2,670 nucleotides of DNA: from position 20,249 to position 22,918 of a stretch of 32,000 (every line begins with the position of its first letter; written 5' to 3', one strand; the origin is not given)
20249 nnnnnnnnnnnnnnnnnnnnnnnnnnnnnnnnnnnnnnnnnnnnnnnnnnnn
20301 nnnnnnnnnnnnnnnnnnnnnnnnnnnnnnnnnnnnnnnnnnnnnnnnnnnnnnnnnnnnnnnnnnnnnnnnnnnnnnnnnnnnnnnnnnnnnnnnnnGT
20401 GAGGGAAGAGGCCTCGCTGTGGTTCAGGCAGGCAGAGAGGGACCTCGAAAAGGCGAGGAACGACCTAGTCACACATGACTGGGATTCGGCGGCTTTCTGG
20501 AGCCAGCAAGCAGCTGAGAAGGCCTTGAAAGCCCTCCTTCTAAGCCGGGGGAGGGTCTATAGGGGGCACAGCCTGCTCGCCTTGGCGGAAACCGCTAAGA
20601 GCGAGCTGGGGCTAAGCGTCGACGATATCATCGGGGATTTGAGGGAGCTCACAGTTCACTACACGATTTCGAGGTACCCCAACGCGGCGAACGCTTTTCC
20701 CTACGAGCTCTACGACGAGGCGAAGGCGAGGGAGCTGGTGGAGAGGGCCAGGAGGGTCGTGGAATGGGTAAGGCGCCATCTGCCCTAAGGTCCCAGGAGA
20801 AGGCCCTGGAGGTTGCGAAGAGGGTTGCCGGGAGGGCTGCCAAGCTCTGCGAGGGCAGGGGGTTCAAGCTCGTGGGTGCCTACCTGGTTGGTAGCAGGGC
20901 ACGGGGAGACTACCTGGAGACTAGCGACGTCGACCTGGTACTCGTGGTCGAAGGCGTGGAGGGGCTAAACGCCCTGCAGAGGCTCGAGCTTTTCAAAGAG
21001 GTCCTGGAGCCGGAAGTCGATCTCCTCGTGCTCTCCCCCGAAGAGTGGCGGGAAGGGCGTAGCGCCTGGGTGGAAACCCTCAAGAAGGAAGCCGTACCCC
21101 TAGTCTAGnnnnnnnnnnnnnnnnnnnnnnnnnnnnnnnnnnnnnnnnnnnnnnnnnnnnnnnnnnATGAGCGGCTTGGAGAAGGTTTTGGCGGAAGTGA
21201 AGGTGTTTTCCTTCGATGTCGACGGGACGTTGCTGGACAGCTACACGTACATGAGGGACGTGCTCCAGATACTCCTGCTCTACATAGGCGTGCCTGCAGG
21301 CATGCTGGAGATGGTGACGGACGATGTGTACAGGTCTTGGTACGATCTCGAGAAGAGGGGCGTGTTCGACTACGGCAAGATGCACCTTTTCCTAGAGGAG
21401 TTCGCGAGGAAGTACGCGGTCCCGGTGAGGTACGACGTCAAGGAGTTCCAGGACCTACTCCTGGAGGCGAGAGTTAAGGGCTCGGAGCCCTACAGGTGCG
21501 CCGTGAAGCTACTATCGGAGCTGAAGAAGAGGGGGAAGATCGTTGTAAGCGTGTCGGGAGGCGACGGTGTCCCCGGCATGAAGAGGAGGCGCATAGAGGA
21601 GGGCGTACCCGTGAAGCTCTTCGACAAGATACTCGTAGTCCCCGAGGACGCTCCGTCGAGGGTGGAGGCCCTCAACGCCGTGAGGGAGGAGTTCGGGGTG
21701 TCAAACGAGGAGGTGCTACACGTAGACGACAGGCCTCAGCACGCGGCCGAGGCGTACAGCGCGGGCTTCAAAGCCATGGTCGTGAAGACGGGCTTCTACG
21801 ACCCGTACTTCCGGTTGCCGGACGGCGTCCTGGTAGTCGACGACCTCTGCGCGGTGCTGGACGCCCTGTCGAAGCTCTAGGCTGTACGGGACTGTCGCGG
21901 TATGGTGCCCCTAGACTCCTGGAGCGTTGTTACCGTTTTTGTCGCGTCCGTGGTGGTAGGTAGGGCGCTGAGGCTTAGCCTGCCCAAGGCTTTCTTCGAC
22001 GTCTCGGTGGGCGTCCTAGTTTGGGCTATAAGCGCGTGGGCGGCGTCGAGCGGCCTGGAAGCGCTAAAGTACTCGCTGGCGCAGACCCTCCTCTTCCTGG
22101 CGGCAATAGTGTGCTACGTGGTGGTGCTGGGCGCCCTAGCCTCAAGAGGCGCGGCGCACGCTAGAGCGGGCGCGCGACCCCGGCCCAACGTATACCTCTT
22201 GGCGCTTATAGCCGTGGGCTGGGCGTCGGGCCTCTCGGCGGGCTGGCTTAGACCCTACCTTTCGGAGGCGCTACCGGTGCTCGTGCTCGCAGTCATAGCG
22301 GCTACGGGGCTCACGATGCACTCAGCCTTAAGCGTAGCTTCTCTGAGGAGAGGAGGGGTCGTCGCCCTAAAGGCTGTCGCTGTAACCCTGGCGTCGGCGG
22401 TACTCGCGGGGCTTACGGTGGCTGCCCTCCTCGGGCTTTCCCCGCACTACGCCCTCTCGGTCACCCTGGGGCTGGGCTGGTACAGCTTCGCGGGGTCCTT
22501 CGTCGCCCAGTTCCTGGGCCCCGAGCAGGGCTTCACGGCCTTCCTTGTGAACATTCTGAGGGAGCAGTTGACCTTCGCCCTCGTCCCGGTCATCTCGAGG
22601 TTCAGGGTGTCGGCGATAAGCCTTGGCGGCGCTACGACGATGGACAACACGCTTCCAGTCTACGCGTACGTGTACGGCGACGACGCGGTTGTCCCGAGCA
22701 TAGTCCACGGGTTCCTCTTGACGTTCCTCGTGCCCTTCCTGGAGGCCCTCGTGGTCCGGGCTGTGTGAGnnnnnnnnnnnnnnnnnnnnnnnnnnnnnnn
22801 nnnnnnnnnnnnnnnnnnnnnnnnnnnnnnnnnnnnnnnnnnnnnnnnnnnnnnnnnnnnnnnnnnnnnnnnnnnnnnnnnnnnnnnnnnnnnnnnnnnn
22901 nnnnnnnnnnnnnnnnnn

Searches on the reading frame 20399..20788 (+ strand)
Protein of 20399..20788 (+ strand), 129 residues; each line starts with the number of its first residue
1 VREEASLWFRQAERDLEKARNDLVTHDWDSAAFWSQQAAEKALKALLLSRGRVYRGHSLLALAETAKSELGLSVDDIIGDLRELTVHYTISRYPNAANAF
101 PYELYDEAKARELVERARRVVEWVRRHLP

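Call 6: search_protein_families(library=pfam, proteins=[window:20399-20788:+], max_evalue=0.01)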
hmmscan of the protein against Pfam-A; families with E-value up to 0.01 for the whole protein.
window:20399-20788:+ (129 aa): 1 family
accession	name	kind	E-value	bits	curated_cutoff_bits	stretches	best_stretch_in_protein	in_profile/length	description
PF05168.19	HEPN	-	5.2e-32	110.9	22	1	6-126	2-116/117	HEPN domain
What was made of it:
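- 20399..20788 (+): HEPN-domain toxin gene. It has an R-x4-H motif, RVYRGH. Pfam HEPN E=5e-32 (call 6).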

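Call 24: search_protein_families(library=ncbifam, proteins=[window:20399-20788:+], max_evalue=0.1)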
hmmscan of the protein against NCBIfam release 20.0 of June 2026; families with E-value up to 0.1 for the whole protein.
window:20399-20788:+ (129 aa): 0 families

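Call 25: search_protein_families(library=padloc, proteins=[window:20399-20788:+], max_evalue=0.1)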
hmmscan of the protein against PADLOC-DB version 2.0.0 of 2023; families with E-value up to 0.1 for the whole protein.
window:20399-20788:+ (129 aa): 0 families

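Call 35: find_encoding_contigs(protein=window:20399-20788:+, flank=10000, max_places=10)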
Protein window:20399-20788:+ (129 aa): 3 contigs read that carry it; 2 places shown.
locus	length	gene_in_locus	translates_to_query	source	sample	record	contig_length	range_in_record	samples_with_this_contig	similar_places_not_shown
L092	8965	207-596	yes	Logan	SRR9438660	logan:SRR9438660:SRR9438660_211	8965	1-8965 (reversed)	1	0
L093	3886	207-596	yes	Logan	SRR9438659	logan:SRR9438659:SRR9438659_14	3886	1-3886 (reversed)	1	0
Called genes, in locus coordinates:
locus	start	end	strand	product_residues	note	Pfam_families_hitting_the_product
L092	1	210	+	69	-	?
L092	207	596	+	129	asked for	PF05168:HEPN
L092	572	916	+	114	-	PF01909:NTP_transf_2, PF18765:Polbeta (weak)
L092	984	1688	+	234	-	PF00702:Hydrolase, PF13419:HAD_2 (weak)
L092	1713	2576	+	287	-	PF03956:Lys_export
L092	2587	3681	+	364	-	PF07690:MFS_1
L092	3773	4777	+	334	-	PF00005:ABC_tran, PF13304:AAA_21, PF13732:DrrA1-3_C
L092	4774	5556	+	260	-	PF01061:ABC2_membrane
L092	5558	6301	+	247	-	-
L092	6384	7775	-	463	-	PF01645:Glu_synthase, PF01070:FMN_dh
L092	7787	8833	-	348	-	PF00152:tRNA-synt_2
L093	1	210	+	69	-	?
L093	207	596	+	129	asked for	PF05168:HEPN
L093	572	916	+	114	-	PF01909:NTP_transf_2, PF18765:Polbeta (weak)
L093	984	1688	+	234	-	PF00702:Hydrolase, PF13419:HAD_2 (weak)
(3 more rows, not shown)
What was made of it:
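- A gene caller predicted the ORF on the Logan contigs (call 35).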

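Call 39: find_related_loci(query=window:20399-20788:+, collection=metagenome_contigs, flank=4000)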
Query window:20399-20788:+ (129 aa) in metagenome_contigs; peptide patterns used: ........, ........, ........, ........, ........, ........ (x = any residue, [..] = any of these).
600 stretches matched a pattern (row limit reached: there are more); 49 encode a relative of the query (tblastn E <= 1e-3); 49 distinct loci.
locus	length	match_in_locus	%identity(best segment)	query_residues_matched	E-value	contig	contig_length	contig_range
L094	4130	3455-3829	79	4-128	2e-61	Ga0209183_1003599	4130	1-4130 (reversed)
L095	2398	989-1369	75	2-128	4e-60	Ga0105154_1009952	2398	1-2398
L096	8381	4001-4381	69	1-127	4e-56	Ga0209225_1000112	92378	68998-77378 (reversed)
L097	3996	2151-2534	71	1-128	6e-56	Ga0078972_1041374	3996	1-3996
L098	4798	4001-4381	69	1-127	4e-56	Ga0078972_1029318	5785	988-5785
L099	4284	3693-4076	71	1-128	6e-56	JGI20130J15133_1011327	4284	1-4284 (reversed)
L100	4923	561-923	75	4-124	4e-56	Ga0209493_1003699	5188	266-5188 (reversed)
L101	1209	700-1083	67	1-128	1e-58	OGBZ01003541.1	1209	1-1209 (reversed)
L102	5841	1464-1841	71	3-128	1e-54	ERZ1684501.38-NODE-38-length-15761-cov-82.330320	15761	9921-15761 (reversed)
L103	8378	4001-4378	71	3-128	3e-54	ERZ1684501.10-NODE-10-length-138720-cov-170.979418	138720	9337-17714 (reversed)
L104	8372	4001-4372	69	1-124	2e-53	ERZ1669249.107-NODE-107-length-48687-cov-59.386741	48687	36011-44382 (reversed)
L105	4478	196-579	64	1-128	2e-53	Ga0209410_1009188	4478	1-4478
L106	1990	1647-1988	73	1-114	3e-54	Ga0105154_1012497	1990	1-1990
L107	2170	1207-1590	61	1-128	7e-48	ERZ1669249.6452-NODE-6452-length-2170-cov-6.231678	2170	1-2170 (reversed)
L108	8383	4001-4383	53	1-128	2e-31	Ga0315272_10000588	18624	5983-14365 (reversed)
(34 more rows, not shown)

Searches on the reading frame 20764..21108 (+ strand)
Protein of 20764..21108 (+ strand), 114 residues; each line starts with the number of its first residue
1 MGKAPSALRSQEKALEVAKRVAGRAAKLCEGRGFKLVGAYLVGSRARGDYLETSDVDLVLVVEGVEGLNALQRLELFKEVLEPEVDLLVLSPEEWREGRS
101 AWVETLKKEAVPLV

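Call 6: search_protein_families(library=pfam, proteins=[window:20764-21108:+], max_evalue=0.01)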
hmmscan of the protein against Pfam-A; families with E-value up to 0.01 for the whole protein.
window:20764-21108:+ (114 aa): 3 families
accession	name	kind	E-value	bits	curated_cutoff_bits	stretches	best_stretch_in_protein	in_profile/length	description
PF01909.29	NTP_transf_2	-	1.8e-11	44.7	21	1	36-103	14-87/93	Nucleotidyltransferase domain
PF18765.7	Polbeta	-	1.8e-06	28.4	26.9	1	35-91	12-70/93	Polymerase beta, Nucleotidyltransferase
PF22600.2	MTPAP-like_central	-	0.00069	20.2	27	1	32-81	35-87/139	Poly(A) RNA polymerase, mitochondrial-like, central palm domain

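Call 24: search_protein_families(library=ncbifam, proteins=[window:20764-21108:+], max_evalue=0.1)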
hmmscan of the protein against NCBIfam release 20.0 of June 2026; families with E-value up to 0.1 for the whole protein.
window:20764-21108:+ (114 aa): 4 families
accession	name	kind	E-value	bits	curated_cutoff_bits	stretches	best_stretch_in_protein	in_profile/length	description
NF047752.1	MntA_antitoxin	equivalog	1e-06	28.5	60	1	36-91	7-63/106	type VII toxin-antitoxin system MntA family adenylyltransferase antitoxin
NF051895.1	anti_phage_HalB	equivalog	0.00043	19.9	190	1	41-66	4-29/211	anti-phage Hailong system nucleotidyltransferase HalB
NF002895.0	PRK03381.1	equivalog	0.0076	14.4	631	1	22-66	45-88/782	[protein-PII] uridylyltransferase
NF012212.1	ANT_9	subfamily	0.018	14.3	340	1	34-63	19-48/249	aminoglycoside nucleotidyltransferase ANT(9)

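Call 25: search_protein_families(library=padloc, proteins=[window:20764-21108:+], max_evalue=0.1)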
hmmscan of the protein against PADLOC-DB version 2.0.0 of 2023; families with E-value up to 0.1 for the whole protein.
window:20764-21108:+ (114 aa): 7 families
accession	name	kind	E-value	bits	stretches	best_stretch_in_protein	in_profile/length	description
PDLC04368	PDC-M05A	-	5.9e-08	30.8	1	37-99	108-170/201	-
PDLC04907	PDC-S09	-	2.2e-07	29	1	32-76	23-67/114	-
PDLC04903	PDC-S09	-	2.4e-07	29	1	34-110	24-105/108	-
PDLC04902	PDC-S09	-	5.4e-06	24.6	1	26-88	13-75/97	-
PDLC04904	PDC-S09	-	0.0001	20.4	1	27-88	18-78/104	-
PDLC04906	PDC-S09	-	0.0002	19.7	1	33-89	21-79/98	-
PDLC04778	PDC-M70A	-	0.00055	17.4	1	24-81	35-92/355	-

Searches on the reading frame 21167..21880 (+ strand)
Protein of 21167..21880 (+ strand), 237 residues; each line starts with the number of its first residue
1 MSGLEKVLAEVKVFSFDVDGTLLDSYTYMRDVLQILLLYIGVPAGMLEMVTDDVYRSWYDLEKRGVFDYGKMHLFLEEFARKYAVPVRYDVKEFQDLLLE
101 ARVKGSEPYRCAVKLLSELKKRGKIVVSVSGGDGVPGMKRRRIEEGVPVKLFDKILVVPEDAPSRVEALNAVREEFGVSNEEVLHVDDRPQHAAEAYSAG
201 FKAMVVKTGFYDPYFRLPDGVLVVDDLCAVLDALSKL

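Call 6: search_protein_families(library=pfam, proteins=[window:21167-21880:+], max_evalue=0.01)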
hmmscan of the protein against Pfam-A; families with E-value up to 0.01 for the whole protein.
window:21167-21880:+ (237 aa): 2 families
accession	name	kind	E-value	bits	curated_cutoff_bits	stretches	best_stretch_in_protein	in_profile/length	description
PF00702.32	Hydrolase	-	3.5e-11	44.3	26.4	1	11-195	1-186/191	haloacid dehalogenase-like hydrolase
PF13419.12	HAD_2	-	5e-07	30.4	23.8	1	16-206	3-178/178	Haloacid dehalogenase-like hydrolase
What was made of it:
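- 21167..21880 (+): HAD-family hydrolase gene. It is the native right neighbour of trx in relatives. Pfam Hydrolase/HAD_2 (call 6).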

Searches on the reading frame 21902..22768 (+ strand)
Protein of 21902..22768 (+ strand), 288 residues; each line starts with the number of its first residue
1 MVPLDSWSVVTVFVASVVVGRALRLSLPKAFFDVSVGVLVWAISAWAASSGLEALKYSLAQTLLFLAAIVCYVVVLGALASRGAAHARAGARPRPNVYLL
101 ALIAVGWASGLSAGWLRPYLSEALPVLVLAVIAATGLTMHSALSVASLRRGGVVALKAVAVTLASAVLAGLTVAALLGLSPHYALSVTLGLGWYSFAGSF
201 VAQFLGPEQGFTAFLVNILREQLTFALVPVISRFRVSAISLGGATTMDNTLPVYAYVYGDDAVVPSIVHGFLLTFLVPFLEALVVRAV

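Call 6: search_protein_families(library=pfam, proteins=[window:21902-22768:+], max_evalue=0.01)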
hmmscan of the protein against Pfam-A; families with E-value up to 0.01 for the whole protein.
window:21902-22768:+ (288 aa): 1 family
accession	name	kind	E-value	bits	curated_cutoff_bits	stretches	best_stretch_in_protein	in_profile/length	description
PF03956.18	Lys_export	-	4.6e-40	137.6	23.8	1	101-284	2-189/190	Lysine exporter LysO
